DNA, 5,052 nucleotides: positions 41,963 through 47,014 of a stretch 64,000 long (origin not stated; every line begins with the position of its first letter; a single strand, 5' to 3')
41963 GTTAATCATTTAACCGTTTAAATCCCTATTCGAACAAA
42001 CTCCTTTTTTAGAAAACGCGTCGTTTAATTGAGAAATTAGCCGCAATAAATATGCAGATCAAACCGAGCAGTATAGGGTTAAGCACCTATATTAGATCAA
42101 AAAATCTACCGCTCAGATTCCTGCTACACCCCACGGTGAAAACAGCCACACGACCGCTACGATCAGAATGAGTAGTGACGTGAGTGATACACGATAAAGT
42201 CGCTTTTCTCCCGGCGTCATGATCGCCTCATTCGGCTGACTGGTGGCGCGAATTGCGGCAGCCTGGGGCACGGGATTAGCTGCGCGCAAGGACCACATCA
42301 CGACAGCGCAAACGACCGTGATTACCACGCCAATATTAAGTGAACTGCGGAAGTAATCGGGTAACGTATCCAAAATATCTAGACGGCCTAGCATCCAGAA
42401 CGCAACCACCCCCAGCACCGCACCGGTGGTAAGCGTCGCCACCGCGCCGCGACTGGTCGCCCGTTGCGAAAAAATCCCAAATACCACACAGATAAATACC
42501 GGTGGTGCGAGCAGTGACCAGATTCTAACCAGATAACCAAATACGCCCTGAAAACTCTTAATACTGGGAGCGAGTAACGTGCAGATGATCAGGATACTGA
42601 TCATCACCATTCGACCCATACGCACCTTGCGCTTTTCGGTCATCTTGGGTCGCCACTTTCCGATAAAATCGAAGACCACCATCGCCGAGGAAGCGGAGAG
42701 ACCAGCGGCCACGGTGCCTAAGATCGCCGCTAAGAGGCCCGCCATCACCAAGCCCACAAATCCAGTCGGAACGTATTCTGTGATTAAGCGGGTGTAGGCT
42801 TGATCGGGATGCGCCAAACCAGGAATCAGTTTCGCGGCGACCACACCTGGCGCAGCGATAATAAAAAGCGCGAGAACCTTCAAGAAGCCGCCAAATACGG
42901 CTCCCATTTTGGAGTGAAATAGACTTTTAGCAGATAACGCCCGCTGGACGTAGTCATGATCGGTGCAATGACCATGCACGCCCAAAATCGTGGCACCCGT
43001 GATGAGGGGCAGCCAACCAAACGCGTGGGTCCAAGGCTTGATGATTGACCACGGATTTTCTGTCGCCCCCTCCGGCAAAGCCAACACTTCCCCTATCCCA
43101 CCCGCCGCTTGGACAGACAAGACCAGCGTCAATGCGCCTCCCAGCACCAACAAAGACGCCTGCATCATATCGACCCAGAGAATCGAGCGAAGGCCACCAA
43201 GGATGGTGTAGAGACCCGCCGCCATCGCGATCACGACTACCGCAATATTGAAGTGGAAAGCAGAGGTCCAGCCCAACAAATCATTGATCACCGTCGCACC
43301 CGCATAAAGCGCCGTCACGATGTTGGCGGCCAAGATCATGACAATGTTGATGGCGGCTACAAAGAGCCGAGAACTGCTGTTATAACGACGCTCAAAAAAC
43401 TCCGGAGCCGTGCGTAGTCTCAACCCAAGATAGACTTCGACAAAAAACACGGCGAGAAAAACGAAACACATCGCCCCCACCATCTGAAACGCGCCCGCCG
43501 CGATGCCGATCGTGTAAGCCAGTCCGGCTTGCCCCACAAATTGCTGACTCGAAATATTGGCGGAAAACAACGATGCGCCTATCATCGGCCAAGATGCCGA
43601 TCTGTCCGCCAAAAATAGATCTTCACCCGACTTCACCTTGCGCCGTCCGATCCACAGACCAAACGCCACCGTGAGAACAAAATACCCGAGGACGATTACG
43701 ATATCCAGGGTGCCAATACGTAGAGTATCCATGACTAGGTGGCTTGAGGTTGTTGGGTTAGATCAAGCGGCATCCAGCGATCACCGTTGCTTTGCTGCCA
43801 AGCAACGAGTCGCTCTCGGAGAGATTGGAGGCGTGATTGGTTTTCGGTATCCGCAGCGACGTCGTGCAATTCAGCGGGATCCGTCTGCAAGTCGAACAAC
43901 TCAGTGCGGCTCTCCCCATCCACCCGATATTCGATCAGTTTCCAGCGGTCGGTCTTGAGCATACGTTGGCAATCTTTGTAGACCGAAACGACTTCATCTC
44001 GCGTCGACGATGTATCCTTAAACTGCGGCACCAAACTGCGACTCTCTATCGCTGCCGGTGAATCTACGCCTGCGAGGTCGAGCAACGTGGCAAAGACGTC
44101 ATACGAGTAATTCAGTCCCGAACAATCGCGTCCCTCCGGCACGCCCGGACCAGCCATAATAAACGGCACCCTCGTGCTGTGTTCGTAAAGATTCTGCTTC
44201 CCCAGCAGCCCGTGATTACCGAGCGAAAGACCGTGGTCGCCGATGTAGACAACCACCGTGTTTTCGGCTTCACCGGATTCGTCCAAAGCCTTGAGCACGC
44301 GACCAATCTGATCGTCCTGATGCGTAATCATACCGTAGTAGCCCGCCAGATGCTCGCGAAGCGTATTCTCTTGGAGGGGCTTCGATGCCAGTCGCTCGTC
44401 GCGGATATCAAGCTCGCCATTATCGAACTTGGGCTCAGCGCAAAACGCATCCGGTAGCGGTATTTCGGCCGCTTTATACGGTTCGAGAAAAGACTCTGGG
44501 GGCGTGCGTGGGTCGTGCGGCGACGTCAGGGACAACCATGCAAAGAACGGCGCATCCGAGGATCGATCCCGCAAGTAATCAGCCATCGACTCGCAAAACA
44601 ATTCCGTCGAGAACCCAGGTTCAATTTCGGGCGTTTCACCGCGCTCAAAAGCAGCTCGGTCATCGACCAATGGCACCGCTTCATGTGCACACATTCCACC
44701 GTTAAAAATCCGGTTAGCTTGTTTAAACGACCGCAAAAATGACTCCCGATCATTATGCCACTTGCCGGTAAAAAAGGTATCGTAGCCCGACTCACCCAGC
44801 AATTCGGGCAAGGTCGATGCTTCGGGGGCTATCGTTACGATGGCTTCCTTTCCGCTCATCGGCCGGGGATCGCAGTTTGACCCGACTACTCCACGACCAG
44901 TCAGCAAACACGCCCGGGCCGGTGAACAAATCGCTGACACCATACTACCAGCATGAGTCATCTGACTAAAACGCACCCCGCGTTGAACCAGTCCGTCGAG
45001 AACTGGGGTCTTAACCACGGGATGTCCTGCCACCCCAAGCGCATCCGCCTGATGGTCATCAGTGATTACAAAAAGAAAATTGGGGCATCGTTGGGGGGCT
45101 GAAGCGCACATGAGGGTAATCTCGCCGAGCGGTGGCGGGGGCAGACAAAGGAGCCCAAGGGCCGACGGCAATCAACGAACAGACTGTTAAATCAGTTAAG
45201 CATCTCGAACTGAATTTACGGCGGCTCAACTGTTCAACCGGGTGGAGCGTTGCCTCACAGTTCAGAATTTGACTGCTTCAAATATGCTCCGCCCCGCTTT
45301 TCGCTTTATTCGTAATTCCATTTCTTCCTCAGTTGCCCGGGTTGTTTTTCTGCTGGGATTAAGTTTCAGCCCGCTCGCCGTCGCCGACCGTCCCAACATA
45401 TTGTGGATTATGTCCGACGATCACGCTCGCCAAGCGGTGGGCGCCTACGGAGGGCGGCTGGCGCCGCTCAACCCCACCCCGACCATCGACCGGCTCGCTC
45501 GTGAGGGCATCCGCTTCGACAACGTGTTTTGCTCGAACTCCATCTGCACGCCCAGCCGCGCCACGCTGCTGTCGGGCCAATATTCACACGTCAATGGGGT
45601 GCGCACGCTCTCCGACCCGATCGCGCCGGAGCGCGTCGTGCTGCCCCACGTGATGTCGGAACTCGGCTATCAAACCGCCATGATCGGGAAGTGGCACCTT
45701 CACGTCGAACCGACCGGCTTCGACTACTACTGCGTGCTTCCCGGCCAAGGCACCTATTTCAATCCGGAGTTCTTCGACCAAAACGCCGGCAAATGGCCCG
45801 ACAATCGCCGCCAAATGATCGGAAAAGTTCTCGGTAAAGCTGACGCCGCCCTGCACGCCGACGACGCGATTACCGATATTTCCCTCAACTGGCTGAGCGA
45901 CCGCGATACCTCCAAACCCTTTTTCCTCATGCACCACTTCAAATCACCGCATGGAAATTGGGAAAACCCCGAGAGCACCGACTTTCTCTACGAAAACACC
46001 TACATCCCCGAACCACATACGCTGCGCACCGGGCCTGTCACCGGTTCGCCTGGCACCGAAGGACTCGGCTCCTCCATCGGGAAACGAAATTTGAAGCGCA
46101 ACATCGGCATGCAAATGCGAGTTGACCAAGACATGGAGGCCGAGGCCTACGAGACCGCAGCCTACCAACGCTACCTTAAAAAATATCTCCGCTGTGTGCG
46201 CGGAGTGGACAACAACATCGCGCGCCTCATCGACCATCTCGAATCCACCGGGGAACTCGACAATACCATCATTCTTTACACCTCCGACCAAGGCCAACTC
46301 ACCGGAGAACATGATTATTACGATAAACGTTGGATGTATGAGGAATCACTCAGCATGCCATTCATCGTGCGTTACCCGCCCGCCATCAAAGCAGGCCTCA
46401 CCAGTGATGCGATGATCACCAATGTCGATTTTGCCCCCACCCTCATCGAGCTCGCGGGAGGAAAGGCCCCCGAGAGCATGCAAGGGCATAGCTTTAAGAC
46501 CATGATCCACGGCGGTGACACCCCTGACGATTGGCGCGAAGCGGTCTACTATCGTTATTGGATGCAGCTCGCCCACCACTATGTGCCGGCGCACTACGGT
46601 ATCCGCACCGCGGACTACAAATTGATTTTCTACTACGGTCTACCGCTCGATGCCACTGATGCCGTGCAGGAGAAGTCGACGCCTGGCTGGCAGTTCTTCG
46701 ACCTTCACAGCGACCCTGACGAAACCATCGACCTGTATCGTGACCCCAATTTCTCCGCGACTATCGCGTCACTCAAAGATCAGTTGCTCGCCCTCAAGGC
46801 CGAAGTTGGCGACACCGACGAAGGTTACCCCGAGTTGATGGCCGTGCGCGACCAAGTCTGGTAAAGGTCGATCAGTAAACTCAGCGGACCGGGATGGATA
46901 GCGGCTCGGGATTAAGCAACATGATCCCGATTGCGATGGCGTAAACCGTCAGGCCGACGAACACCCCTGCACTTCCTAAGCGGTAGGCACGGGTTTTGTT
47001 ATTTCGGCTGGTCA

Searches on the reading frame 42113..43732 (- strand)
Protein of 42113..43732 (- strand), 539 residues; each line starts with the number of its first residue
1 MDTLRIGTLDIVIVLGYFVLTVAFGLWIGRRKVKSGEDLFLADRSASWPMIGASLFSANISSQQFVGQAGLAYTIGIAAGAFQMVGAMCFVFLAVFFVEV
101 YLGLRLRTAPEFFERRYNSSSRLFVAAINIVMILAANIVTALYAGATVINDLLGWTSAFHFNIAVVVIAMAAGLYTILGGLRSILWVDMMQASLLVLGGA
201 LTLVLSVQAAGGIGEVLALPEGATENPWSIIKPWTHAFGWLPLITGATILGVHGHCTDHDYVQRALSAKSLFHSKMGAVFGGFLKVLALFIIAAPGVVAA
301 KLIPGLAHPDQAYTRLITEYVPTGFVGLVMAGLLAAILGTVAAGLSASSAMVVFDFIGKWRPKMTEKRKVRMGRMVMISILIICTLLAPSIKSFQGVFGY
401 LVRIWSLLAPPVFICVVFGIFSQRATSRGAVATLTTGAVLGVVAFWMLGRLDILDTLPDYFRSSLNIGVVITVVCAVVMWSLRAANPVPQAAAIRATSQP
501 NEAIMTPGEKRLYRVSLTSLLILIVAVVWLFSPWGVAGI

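Call 64: search_protein_families(library=pfam, proteins=[window:42113-43732:-], max_evalue=0.001)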
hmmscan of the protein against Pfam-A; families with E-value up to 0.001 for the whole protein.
window:42113-43732:- (539 aa): 1 family
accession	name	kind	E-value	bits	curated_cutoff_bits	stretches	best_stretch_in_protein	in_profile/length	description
PF00474.23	SSF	-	2.3e-56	191.9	22.8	1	40-437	2-406/406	Sodium:solute symporter family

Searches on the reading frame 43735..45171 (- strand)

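Call 45: search_protein_families(library=pfam, proteins=[window:43735-45171:-], max_evalue=0.00001)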
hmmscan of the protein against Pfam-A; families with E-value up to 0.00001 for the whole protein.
window:43735-45171:- (478 aa): 2 families
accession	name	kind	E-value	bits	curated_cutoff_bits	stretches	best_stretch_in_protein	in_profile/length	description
PF00884.28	Sulfatase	-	5e-49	167.7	25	1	30-369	1-301/301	Sulfatase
PF16347.10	SGSH_C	-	6e-21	75.6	29.3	1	318-459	1-152/154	N-sulphoglucosamine sulphohydrolase, C-terminal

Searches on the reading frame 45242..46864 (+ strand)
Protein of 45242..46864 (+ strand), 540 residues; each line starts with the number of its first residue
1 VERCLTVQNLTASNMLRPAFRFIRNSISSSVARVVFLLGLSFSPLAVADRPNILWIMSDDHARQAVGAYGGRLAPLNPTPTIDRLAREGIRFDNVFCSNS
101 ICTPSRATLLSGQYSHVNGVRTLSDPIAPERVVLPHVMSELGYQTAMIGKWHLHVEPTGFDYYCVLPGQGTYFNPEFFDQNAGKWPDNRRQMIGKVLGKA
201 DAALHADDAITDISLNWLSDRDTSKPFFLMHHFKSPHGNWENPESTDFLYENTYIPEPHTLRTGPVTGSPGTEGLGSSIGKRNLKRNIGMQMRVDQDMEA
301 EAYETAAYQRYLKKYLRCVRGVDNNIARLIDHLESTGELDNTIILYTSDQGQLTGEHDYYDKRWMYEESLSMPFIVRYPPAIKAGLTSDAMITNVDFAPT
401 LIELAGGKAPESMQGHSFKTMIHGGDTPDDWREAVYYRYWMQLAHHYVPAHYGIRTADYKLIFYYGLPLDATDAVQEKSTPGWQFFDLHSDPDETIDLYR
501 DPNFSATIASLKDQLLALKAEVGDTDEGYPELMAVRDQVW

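Call 45: search_protein_families(library=pfam, proteins=[window:45242-46864:+], max_evalue=0.00001)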
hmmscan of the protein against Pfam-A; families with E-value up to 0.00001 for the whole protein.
window:45242-46864:+ (540 aa): 3 families
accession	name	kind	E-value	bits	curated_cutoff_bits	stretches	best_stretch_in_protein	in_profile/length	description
PF00884.28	Sulfatase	-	1.9e-53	182.1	25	1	51-406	1-300/301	Sulfatase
PF16347.10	SGSH_C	-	6.2e-47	160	29.3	1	355-520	1-153/154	N-sulphoglucosamine sulphohydrolase, C-terminal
PF01663.27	Phosphodiest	-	5.4e-06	26.7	23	0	75-121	16-63/342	Type I phosphodiesterase / nucleotide pyrophosphatase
